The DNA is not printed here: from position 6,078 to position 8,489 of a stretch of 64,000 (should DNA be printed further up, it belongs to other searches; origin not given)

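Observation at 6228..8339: Extracellular NHL beta-propeller fused to a Yip1-type polytopic membrane domain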

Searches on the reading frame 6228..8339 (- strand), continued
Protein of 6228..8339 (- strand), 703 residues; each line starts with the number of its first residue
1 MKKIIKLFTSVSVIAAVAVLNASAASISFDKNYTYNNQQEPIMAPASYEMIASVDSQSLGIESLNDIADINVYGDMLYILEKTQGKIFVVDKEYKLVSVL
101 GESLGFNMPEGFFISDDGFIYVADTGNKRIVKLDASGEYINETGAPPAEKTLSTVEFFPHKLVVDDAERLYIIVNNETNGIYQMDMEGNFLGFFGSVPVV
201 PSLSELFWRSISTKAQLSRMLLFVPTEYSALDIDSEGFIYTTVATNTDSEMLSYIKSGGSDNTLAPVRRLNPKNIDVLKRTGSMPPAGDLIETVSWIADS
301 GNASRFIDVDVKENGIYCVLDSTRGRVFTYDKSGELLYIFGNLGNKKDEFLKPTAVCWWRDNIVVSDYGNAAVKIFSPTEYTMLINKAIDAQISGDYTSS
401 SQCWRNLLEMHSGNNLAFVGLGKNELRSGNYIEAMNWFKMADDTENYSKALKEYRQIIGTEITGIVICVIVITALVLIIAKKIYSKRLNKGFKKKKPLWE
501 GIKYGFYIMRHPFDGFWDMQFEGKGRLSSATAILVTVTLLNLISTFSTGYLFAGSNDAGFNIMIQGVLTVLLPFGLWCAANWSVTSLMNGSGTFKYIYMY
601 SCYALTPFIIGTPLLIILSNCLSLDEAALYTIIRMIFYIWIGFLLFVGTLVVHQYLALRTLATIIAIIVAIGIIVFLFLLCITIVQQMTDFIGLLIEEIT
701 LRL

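Call 25: search_solved_structures(query=A1, max_evalue=0.1)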
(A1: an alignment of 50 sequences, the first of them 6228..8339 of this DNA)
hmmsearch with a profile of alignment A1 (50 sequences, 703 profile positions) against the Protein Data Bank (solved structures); distinct sequences matched with E-value up to 0.1: 139 (the best 60 are shown).
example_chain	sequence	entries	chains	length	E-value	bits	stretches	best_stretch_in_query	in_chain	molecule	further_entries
6rej_A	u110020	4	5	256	1.6e-59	205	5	60-149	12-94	Pizza6-SH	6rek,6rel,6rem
6qsd_A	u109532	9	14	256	2e-59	204.6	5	60-149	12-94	Pizza6S | Pizza6-S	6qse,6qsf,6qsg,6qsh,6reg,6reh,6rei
6f0t_A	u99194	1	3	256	1.2e-58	202.1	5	61-149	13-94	Pizza6-SFW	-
7zpw_A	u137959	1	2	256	1.7e-58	201.5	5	60-149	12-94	Pizza6-TSK-TSH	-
6f0s_A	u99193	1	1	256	5e-58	200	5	60-149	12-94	Pizza6-SYW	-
7zph_A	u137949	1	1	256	1.5e-57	198.4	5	60-149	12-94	Pizza6-TNK-RSH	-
3ww9_A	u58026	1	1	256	2.8e-57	197.5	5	61-149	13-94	pizza6 protein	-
6i38_A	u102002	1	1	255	1.2e-54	188.9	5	62-149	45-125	nv2Pizza6-AYW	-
6i37_A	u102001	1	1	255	3.3e-54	187.4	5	63-149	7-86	nv1Pizza6-AYW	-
6f0q_A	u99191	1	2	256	5.7e-54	186.6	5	60-149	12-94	Pizza6-AYW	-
6i3b_A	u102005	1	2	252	6.9e-54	186.3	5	61-149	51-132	cPizza6-AYW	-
7zqg_A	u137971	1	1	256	4.2e-52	180.4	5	63-148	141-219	Pizza6-KSH-TSH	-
9qhb_A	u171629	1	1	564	6.1e-52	179.9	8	389-442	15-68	Engineered tetratricopeptide repeat protein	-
7zpz_A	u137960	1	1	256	6.1e-51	176.6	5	62-149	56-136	Pizza6-TSR-TSH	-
7zq2_A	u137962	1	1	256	1.6e-50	175.2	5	63-149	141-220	Pizza6-RSH-TSH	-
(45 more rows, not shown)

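Call 30: predict_structure(alignment_id=A1)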
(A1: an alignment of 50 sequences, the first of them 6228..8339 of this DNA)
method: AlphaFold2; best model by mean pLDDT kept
length: 703 residues; sequences in the alignment: 50
mean_pLDDT: 86.0   pTM: 0.74
mean pLDDT of the five models: 86.0, 85.1, 84.2, 83.2, 82.7
residues with pLDDT >= 90: 354; 70-90: 280; 50-70: 51; < 50: 18
segments of 3 or more residues with pLDDT < 50: 20-30, 490-494
pLDDT, mean of each block of 10 residues (from residue 1): 74 65 38 83 91 91 90 95 93 93 91 94 95 92 87 85 92 89 90 71 73 70 70 92 84 86 87 87 86 61 88 93 93 93 88 94 94 95 95 92 94 90 92 93 91 86 78 83 64 63 90 92 86 92 86 64 80 92 82 89 94 89 88 93 94 90 92 91 89 90 82
secondary structure, 60 per line:
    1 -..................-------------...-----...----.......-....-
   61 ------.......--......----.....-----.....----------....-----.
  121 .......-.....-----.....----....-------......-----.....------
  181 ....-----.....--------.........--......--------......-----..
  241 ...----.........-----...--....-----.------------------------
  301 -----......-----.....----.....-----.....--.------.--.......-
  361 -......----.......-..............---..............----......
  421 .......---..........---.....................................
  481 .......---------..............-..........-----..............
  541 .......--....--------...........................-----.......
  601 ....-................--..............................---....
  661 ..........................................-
elements in order (helices of 4 or more, strands of 3 or more residues): H2-19 E33-35 E41-43 E48-54 H56-59 E67-73 E76-81 E86-90 E96-100 E111-114 E120-124 E129-133 E139-143 H148-151 E159-164 E170-174 E181-184 E190-194 H203-211 H214-219 E228-233 E239-243 H248-256 E267-270 E306-311 E317-321 E326-330 E336-340 E353-359 E362-367 E372-378 H380-393 H397-410 H415-427 H431-440 H444-487 H497-510 H512-521 H527-547 H550-553 H562-588 H594-604 H606-621 H624-653 H657-702
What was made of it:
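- On TPR repeats: The family profile aligns aa 389-442 to consensus TPR proteins (call 25), and AF2 shows four helices at 380-440 (call 30).
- Checked: The family profile hits consensus TPR proteins at aa 389-442 (call 25), and AF2 shows paired helices at 380-440 (call 30). Structure: the AF2 model has pLDDT 86 and pTM 0.74 (call 30).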

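Call 34: fold_search(model_id=the predicted structure, library=pdb)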
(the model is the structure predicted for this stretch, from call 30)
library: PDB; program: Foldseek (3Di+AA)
matches with E <= 10: 1240; with E <= 0.001: 248
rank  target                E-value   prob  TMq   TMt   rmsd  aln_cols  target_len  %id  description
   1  8j72_B                4.7e-13  1.00  0.31  0.74   5.8       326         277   17  Crystal structure of mammalian Trim71 in complex with lncRNA Trincr1 (released 2024-03-06)
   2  8j72_A                1.2e-12  1.00  0.31  0.76   5.6       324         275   18  Crystal structure of mammalian Trim71 in complex with lncRNA Trincr1 (released 2024-03-06)
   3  6d69                  1.8e-12  1.00  0.33  0.75   5.2       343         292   16  Crystal Structure of the NHL Repeat Region of D. melanogaster Thin (released 2019-04-24)
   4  9jur                  2.7e-12  1.00  0.30  0.72   7.2       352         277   16  Crystal Structure of NHL domain of human E3 ubiquitin-protein ligase TRIM71 (released 2025-04-30)
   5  6fq3_A                3.0e-12  1.00  0.31  0.54   6.5       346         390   16  Crystal structure of Danio rerio Lin41 filamin-NHL domains in complex with lin-29A 5'UTR 13mer RNA (released 2018-05-09)
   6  7qrv_D                4.0e-12  1.00  0.33  0.77   5.5       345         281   18  Crystal structure of NHL domain of TRIM2 (full C-terminal) (released 2022-05-04)
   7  6xg7                  4.2e-12  1.00  0.32  0.74   6.2       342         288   17  1.3 A Resolution Structure of the of the NHL Repeat Region of D. melanogaster Thin (released 2020-12-16)
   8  7qrx_A                5.5e-12  1.00  0.31  0.74   6.2       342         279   17  Crystal structure of NHL domain of TRIM71 (released 2022-05-04)
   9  6fpt_B                1.2e-11  1.00  0.32  0.57   5.5       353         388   14  Crystal structure of Danio rerio Lin41 filamin-NHL domains (released 2018-05-09)
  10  6fpt_A                2.9e-11  1.00  0.31  0.53   6.1       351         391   15  Crystal structure of Danio rerio Lin41 filamin-NHL domains (released 2018-05-09)
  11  7qrv_A                3.8e-11  1.00  0.33  0.77   5.4       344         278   17  Crystal structure of NHL domain of TRIM2 (full C-terminal) (released 2022-05-04)
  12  7b2r_A                4.0e-11  1.00  0.33  0.78   5.2       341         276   18  Crystal structure of NHL domain of TRIM2 (released 2021-01-13)
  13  7b96_A                5.2e-11  1.00  0.33  0.77   5.1       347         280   18  NHL domain of human TRIM2 (released 2022-01-12)
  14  7qrv_B                8.2e-11  1.00  0.33  0.77   5.2       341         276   17  Crystal structure of NHL domain of TRIM2 (full C-terminal) (released 2022-05-04)
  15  4zlr_A                9.0e-11  1.00  0.33  0.76   4.8       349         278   13  Structure of the Brat-NHL domain bound to consensus RNA motif (released 2015-11-11)
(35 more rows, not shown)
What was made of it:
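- On NHL-repeat beta-propeller (Pfam PF01436): AF2 pLDDT mostly 85-95 over aa 31-378 (call 30); Foldseek TRIM2/TRIM71/Thin/Brat/PknD TM-score 0.72-0.78 by target (call 34); profile hits E 1e-29 to 1e-34 (call 25)
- Closest known: Extracellular NHL sensor domain of Mycobacterium tuberculosis PknD. Same: It is the best natural bacterial match by profile (E 2.8e-31, call 25), with fold TM-score 0.74 (call 34).
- Checked: Foldseek puts the ectodomain on NHL propellers (TRIM2/TRIM71/Thin/Brat, TM-score 0.72-0.78 by target; PknD sensor 0.74; call 34).
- Foldseek also finds the ligand-capturing surface propellers BT1954 and BT2095, though with low TM-scores (call 34). An extracellular NHL propeller on a membrane anchor resembles the PknD sensor (calls 25, 34). 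Foldseek lists PAL and virginiamycin B lyase among lower matches (call 34). The best structural and sequence relatives are non-catalytic NHL binding domains (calls 25, 34).
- Tried and rejected: The whole-chain Foldseek list was filled by propeller matches (call 34).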

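Call 42: find_encoding_contigs(protein=P0117, flank=9000, max_places=2)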
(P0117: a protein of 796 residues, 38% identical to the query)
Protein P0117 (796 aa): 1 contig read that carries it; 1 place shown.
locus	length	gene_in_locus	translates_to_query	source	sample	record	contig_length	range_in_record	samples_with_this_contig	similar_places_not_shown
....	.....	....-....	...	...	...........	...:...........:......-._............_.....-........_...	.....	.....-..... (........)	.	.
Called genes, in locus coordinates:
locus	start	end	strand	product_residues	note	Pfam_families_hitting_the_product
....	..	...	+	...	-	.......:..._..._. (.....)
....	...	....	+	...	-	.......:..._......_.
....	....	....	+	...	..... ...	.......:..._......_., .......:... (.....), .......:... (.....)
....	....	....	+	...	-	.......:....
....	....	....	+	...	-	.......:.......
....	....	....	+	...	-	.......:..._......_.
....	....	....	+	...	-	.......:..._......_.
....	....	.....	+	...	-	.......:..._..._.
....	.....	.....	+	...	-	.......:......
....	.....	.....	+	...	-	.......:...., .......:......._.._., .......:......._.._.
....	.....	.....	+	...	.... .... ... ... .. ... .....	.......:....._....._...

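Call 68: find_encoding_contigs(protein=P0001, flank=500, max_places=3)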
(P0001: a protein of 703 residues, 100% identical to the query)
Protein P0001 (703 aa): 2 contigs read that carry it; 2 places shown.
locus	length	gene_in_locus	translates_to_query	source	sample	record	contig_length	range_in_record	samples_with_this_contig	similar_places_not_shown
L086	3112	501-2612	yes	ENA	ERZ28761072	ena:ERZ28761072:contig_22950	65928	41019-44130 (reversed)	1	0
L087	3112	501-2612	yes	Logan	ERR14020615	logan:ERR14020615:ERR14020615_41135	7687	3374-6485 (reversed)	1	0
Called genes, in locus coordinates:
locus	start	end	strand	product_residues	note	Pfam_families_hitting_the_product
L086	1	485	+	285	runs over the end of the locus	PF00528:BPD_transp_1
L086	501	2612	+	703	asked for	PF01436:NHL (faint), PF04893:Yip1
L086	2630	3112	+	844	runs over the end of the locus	PF18952:DUF5696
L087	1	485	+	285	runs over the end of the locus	PF00528:BPD_transp_1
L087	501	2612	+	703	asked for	PF01436:NHL (faint), PF04893:Yip1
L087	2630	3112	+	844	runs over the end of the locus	PF18952:DUF5696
